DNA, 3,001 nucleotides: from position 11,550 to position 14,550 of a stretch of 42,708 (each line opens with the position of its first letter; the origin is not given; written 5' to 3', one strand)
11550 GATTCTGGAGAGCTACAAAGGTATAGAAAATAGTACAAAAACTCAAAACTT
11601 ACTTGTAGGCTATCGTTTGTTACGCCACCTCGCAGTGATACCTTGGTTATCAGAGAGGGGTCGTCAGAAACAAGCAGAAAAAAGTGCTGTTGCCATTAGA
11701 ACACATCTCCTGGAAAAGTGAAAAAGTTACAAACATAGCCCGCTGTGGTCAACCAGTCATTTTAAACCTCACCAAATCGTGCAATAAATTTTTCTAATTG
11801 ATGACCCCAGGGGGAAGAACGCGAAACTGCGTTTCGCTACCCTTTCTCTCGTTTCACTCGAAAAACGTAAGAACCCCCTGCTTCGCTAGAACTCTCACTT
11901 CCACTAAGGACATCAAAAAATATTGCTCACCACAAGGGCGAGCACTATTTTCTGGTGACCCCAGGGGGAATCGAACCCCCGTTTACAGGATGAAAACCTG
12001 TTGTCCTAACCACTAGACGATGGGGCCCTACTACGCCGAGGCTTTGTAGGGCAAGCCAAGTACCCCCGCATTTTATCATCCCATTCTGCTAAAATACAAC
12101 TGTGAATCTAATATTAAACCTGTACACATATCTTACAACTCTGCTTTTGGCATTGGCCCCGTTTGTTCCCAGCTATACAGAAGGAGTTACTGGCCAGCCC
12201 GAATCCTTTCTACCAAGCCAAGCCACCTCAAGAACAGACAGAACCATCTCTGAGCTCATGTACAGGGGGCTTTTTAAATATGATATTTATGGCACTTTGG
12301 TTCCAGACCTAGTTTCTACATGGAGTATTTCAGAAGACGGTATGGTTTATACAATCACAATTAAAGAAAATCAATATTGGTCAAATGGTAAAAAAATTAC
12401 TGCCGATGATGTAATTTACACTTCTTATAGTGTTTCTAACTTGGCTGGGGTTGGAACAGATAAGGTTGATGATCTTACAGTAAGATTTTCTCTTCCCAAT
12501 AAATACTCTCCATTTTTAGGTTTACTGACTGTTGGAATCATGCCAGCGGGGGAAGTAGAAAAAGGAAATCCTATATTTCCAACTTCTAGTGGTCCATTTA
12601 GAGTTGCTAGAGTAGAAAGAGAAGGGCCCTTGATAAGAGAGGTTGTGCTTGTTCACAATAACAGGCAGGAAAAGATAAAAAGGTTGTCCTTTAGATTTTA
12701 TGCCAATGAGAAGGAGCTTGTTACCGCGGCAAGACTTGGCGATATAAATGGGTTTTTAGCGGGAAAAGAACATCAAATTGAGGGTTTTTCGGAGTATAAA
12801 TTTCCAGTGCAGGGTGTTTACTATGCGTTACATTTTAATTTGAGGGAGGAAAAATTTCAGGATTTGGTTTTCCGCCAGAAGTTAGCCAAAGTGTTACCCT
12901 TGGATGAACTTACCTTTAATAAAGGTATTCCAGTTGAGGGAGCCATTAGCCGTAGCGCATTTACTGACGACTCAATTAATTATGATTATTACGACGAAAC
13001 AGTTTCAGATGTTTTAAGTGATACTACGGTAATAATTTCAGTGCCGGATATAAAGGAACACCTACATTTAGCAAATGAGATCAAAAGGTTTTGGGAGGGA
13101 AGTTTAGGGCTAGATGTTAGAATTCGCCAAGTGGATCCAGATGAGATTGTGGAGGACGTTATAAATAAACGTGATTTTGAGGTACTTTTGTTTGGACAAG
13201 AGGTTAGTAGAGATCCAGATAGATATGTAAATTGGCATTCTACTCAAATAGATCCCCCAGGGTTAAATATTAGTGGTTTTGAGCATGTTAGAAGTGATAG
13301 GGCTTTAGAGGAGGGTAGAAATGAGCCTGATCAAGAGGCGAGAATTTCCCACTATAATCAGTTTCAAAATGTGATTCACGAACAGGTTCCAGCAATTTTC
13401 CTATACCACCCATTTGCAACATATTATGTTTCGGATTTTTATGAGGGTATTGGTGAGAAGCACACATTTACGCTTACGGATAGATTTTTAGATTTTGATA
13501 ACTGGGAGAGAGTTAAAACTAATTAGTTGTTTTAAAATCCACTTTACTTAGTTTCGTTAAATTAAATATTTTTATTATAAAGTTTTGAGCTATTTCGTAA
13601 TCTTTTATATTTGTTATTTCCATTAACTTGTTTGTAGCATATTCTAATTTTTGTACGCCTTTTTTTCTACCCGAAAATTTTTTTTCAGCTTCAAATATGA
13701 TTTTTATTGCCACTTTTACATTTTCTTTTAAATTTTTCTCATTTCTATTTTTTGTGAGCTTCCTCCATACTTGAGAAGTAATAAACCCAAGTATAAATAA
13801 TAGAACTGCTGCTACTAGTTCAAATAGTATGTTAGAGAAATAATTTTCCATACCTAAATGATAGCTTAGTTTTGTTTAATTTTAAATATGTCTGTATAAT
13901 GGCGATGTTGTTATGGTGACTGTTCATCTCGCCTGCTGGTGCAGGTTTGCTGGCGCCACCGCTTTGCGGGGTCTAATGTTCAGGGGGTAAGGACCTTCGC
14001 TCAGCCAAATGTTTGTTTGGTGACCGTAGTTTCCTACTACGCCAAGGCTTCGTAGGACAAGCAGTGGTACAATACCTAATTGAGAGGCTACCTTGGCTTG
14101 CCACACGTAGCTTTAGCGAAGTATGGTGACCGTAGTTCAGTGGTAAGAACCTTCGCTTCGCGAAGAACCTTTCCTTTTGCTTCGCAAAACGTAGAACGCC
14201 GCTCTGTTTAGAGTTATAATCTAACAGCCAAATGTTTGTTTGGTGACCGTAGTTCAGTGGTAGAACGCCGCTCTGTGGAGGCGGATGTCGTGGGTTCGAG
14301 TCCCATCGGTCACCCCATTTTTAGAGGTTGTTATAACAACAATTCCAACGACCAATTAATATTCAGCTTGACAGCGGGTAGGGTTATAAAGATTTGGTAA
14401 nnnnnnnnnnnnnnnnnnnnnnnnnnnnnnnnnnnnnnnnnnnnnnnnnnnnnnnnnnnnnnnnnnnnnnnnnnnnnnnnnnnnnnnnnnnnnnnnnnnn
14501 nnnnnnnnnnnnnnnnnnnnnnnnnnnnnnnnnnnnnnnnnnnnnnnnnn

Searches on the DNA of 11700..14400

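Call 62: search_rna_families(source=window, start=11700, end=14400, threshold=evalue, max_evalue=10)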
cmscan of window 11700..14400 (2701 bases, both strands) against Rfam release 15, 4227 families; matches with E-value up to 10: 9.
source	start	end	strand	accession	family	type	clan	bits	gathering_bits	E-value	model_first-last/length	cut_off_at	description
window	14243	14314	+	RF00005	tRNA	Gene; tRNA;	CL00001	67.8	29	5.4e-14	1-71/71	no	tRNA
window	11956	12027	-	RF00005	tRNA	Gene; tRNA;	CL00001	67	29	8.7e-14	1-71/71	no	tRNA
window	11955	12027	+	RF04354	Plastid-ycf2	Cis-reg;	-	27.9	65.7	0.0057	1-75/75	no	Plastid-ycf2 5UTR RNA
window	11957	12027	-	RF01684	mascRNA-menRNA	Gene;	-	23.5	42.5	0.11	1-56/56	no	MALAT1-associated small cytoplasmic RNA/MEN beta RNA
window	14243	14313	+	RF01684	mascRNA-menRNA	Gene;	-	19.6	42.5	1.2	1-56/56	no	MALAT1-associated small cytoplasmic RNA/MEN beta RNA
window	12397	12479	+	RF01574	DdR6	Gene; snRNA; snoRNA; CD-box;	-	19.5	90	5.4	1-86/86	no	Dictyostelium snoRNA DdR6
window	14243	14315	-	RF04354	Plastid-ycf2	Cis-reg;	-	19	65.7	1.5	1-75/75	no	Plastid-ycf2 5UTR RNA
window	11902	11965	-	RF00726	mir-87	Gene; miRNA;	-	16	49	6.9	1-79/79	no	mir-87 microRNA precursor family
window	11964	11980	-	RF04321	tmRNA_permuted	Gene;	-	13.2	47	8.7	36-52/213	no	permuted transfer-messenger RNA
